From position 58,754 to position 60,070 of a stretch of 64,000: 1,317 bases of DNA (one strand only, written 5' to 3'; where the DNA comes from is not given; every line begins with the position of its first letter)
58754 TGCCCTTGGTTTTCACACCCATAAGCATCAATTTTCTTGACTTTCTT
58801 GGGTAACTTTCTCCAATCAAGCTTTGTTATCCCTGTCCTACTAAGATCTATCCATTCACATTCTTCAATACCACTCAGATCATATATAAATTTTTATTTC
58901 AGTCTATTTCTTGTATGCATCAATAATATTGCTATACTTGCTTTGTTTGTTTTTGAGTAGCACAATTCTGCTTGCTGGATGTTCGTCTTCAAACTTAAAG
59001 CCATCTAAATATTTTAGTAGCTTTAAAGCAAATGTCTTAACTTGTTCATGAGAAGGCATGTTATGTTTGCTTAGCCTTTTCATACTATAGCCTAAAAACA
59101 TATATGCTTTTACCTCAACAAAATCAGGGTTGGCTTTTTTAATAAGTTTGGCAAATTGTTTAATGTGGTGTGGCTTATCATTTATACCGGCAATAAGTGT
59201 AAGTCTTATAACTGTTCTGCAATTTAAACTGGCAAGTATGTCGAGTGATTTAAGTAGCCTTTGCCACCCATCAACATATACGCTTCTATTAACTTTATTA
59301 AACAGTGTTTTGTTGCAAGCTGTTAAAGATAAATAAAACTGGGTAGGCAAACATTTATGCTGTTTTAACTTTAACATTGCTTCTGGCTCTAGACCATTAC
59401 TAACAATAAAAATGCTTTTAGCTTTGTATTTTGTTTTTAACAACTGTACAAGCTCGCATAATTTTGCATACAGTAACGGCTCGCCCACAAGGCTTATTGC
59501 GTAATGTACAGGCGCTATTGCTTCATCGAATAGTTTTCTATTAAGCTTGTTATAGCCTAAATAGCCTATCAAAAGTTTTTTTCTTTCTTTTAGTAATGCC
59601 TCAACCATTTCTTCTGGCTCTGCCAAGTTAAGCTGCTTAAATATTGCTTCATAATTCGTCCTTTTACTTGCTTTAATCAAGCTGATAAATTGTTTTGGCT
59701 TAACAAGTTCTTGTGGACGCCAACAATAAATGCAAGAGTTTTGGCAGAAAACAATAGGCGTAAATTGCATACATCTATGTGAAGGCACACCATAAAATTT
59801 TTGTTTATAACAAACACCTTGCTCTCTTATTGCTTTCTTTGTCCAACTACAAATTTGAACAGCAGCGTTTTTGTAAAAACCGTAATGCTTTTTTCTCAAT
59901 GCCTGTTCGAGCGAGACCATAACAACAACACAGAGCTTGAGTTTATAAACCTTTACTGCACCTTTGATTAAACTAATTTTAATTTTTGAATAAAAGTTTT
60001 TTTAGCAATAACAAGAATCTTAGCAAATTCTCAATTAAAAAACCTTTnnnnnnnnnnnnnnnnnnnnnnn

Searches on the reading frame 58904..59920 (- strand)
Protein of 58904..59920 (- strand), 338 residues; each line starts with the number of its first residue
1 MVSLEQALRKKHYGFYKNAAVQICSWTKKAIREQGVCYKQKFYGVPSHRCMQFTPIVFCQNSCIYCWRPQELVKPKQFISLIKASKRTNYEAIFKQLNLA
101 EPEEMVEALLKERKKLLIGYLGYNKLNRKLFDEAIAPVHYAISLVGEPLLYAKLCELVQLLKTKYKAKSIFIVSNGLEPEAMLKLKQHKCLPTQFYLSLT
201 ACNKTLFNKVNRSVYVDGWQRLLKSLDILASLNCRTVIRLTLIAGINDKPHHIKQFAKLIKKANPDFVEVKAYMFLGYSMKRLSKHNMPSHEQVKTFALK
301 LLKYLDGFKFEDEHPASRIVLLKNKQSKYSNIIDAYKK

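Call 37: search_protein_families(library=pfam, proteins=[window:58904-59920:-], max_evalue=0.0001)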
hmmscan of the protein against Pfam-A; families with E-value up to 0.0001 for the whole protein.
window:58904-59920:- (338 aa): 2 families
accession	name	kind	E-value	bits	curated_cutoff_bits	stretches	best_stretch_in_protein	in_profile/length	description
PF08608.17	Wyosine_form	-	8.5e-23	80.8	22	1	262-324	1-63/63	Wyosine base formation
PF04055.27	Radical_SAM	-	3.3e-14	53.8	29.5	1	55-253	3-162/166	Radical SAM superfamily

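Call 38: search_protein_families(library=ncbifam, proteins=[window:58904-59920:-], max_evalue=0.0001)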
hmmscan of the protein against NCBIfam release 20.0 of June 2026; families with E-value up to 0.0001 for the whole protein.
window:58904-59920:- (338 aa): 5 families
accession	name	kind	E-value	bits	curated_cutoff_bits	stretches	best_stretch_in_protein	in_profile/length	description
TIGR03972.1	rSAM_TYW1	equivalog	1.2e-105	352.9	317.95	1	6-323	3-297/297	4-demethylwyosine synthase TYW1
TIGR02666.1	moaA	equivalog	8.6e-06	24.9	284.05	1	146-306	68-224/336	GTP 3',8-cyclase MoaA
TIGR04041.1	activase_YjjW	hypoth_equivalog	1.6e-05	24.4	250.2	1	149-301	120-265/276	YjjW family glycine radical enzyme activase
NF043069.1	T4HPD_activ_SAM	equivalog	2.9e-05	23.6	425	1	209-284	188-265/299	trans-4-hydroxy-L-proline dehydratase activase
TIGR00048.1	rRNA_mod_RlmN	equivalog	8.5e-05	21.7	290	0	145-298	164-315/355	dual-specificity RNA methyltransferase RlmN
